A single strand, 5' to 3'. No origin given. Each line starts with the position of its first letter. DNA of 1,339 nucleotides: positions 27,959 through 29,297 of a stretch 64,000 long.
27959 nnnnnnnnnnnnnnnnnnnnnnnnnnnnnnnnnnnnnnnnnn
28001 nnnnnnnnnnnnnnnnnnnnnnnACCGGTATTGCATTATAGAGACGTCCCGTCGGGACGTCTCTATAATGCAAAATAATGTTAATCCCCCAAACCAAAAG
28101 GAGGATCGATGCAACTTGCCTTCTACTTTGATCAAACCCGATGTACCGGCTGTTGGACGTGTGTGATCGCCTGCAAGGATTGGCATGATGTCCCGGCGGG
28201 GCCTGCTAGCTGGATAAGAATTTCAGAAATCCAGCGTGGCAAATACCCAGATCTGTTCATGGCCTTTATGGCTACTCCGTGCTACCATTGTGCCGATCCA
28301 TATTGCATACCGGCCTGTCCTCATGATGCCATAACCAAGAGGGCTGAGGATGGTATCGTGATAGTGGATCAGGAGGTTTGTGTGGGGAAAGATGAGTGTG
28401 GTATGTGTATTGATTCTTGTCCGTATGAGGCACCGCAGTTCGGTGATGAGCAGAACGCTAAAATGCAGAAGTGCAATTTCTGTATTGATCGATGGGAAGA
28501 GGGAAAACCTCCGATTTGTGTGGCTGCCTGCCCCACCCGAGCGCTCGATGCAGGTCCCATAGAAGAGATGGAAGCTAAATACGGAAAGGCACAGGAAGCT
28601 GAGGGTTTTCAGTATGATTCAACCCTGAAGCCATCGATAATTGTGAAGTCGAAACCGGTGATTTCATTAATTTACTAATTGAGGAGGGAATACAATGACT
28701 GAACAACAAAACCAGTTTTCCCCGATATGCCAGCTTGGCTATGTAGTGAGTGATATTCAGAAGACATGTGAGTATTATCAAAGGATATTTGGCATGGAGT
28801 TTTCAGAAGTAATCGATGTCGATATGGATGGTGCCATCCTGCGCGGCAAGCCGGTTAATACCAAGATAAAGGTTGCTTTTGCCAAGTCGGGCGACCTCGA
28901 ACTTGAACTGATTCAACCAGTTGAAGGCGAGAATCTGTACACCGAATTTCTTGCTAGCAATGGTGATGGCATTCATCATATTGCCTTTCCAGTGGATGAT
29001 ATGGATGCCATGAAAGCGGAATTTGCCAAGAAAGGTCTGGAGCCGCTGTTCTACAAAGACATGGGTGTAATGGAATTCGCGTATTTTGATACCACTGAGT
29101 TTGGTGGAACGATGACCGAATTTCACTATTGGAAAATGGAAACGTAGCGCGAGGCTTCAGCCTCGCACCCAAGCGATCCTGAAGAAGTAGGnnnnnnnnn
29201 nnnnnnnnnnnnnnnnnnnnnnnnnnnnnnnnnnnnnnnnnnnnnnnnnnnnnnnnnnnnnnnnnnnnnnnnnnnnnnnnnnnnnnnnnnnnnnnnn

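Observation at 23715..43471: Three paralogous cytoplasmic MopB (Mo/W-bisPGD) enzymes without Tat signals, each accompanied by a VOC-fold protein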

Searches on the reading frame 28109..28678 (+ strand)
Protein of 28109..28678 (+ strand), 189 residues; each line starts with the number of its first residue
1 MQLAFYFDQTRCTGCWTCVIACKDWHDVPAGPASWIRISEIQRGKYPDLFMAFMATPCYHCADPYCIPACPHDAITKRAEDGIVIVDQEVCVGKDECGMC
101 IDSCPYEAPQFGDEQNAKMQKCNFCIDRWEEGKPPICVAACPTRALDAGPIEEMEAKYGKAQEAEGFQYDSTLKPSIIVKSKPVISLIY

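Call 3: search_protein_families(library=pfam, proteins=[window:28109-28678:+])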
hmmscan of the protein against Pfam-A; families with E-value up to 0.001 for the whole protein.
window:28109-28678:+ (189 aa): 10 families
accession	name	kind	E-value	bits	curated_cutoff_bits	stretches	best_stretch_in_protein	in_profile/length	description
PF13247.11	Fer4_11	-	3.8e-27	94.8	26.2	1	50-149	2-98/100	4Fe-4S dicluster domain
PF12838.12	Fer4_7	-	1.8e-12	48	27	2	11-74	1-52/52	4Fe-4S dicluster domain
PF13187.11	Fer4_9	-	2.8e-10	40.5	27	2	11-75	1-52/52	4Fe-4S dicluster domain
PF00037.32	Fer4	-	4e-10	39.5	21.1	1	6-22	2-18/24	4Fe-4S binding domain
PF12837.12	Fer4_6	-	1.4e-07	31.5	25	0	83-108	1-23/24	4Fe-4S binding domain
PF13237.11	Fer4_10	-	1.6e-06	28.3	25.5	0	54-105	5-53/53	4Fe-4S dicluster domain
PF14697.11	Fer4_21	-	9.7e-06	26.1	35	0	57-106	7-53/59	4Fe-4S dicluster domain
PF13484.11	Fer4_16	-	2.8e-05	25.2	30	0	137-161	8-31/66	4Fe-4S double cluster binding domain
PF12797.12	Fer4_2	-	7.3e-05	22.9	24.5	0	83-106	2-22/22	4Fe-4S binding domain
PF25160.1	LdpA_Fe-S-bd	-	0.00033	20.8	27.6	0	60-107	4-41/49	LdpA Fe-S cluster-binding domain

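Call 30: search_protein_families(library=ncbifam, proteins=[window:28109-28678:+], max_evalue=0.00001)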
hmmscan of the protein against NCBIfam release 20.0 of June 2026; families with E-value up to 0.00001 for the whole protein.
window:28109-28678:+ (189 aa): 20 families
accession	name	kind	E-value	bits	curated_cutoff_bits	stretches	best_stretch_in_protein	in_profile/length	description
TIGR02951.1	DMSO_dmsB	equivalog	8.6e-51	172.2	214.1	1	2-159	1-161/161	DMSO/selenate family reductase complex B subunit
TIGR03149.1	cyt_nit_nrfC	equivalog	2.9e-30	105.3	377.6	1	4-159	40-192/225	cytochrome c nitrite reductase Fe-S protein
TIGR03478.1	DMSO_red_II_bet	subfamily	4.6e-30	104.6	480.7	1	42-156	115-225/321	DMSO reductase family type II enzyme, iron-sulfur subunit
NF038355.1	FDH3_beta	equivalog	1.1e-26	94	240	1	2-126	2-122/180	formate dehydrogenase FDH3 subunit beta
TIGR01582.1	FDH-beta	equivalog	3.8e-26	91.9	334.7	1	2-157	21-188/283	formate dehydrogenase subunit beta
NF008134.0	PRK10882.1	equivalog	5.4e-26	91.4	263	1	51-157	106-214/329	hydrogenase 2 operon protein HybA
NF011569.0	PRK14993.1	equivalog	7.8e-26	91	416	1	3-158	44-195/244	tetrathionate reductase subunit TtrB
NF042979.1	EthbenzDh_ebdB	equivalog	1e-23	83.8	740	1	43-157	138-248/354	ethylbenzene dehydrogenase subunit beta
NF045797.1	DsrO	equivalog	3.8e-23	82.1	200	1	4-157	45-208/235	sulfate reduction electron transfer complex DsrMKJOP subunit DsrO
NF041715.1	arsenate_red_ArrB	equivalog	1.8e-22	80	450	1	1-113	1-108/233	arsenate respiratory reductase iron-sulfur subunit ArrB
TIGR01660.1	narH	equivalog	4.1e-22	78.3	524.05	1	40-144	165-265/492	nitrate reductase subunit beta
NF045715.1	sulf_resp_HmcB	equivalog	1.5e-21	76.8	420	1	5-153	39-200/307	sulfate respiration complex iron-sulfur protein HmcB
NF045766.1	PhenlGlyoxDHPadI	equivalog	9.6e-17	60.9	700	1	6-159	8-146/443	NADH-dependent phenylglyoxylate dehydrogenase subunit beta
NF041782.1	mnquin_red_QrcC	equivalog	2.5e-15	56.8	400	1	7-112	5-119/239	menaquinone reductase iron-sulfur cluster-binding subunit QrcC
NF007382.0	PRK09898.1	equivalog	2.6e-14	53.2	213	1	8-149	64-201/208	ferredoxin-like protein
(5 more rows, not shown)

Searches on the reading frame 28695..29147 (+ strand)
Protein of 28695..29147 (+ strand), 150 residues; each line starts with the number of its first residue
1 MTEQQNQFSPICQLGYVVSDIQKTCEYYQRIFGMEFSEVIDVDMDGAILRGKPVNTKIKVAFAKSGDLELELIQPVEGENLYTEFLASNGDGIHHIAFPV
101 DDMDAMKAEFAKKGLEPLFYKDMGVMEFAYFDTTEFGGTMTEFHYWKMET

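Call 3: search_protein_families(library=pfam, proteins=[window:28695-29147:+])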
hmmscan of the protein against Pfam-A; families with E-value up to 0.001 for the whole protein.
window:28695-29147:+ (150 aa): 2 families
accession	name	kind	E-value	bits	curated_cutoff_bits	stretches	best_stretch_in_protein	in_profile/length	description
PF13669.12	Glyoxalase_4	-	4.3e-19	69.2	27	1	12-118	1-94/109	Glyoxalase/Bleomycin resistance protein/Dioxygenase superfamily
PF00903.31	Glyoxalase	-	9e-12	45.9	20.6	1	14-118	5-96/121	Glyoxalase/Bleomycin resistance protein/Dioxygenase superfamily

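Call 13: search_solved_structures(query=window:28695-29147:+, max_evalue=0.01)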
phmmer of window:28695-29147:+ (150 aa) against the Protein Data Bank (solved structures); distinct sequences matched with E-value up to 0.01: 20.
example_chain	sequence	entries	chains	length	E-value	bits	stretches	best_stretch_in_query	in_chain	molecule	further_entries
3gm5_A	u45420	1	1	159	1.1e-21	80.8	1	12-136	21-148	Lactoylglutathione lyase and related lyases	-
6xbr_A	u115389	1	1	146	1.7e-10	44.5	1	11-121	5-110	Methylmalonyl-CoA epimerase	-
6xbv_A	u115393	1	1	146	1.8e-10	44.5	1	11-121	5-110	Methylmalonyl-CoA epimerase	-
6xbs_A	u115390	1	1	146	2e-10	44.3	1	11-121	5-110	Methylmalonyl-CoA epimerase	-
6wf6_A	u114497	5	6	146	2.2e-10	44.2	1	11-121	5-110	Methylmalonyl-CoA epimerase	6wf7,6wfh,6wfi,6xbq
6xbt_A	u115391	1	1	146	5.7e-10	42.8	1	11-121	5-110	Methylmalonyl-CoA epimerase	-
3oa4_A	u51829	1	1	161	7.3e-07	32.8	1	57-117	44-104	glyoxalase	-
3rmu_A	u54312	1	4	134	1.9e-06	31.4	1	14-119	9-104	Methylmalonyl-CoA epimerase, mitochondrial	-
2r5v_A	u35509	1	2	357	2e-06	31.3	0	19-117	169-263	PCZA361.1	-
1jc4_A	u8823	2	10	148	2.4e-06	31.1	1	7-119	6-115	Methylmalonyl-CoA epimerase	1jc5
6qh4_C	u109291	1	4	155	4.5e-06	30.2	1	11-115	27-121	Methylmalonyl-CoA epimerase, mitochondrial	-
6bnn_A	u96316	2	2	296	0.00063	23.2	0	8-42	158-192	Lactoylglutathione lyase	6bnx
5d7z_A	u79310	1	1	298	0.00073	23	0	8-42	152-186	Lactoylglutathione lyase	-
6bnz_A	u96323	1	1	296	0.00074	23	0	8-42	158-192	Lactoylglutathione lyase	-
6bu2_A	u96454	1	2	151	0.0012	22.4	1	15-118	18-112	Glyoxalase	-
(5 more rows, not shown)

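Call 30: search_protein_families(library=ncbifam, proteins=[window:28695-29147:+], max_evalue=0.00001)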
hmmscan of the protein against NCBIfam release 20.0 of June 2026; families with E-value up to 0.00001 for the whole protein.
window:28695-29147:+ (150 aa): 2 families
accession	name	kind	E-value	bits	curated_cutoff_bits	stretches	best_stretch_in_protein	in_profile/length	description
TIGR03081.1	metmalonyl_epim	equivalog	7.2e-14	52.4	114.95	1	14-118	5-99/129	methylmalonyl-CoA epimerase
TIGR01263.1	4HPPD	equivalog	3.8e-06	26.6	277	0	20-116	170-262/353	4-hydroxyphenylpyruvate dioxygenase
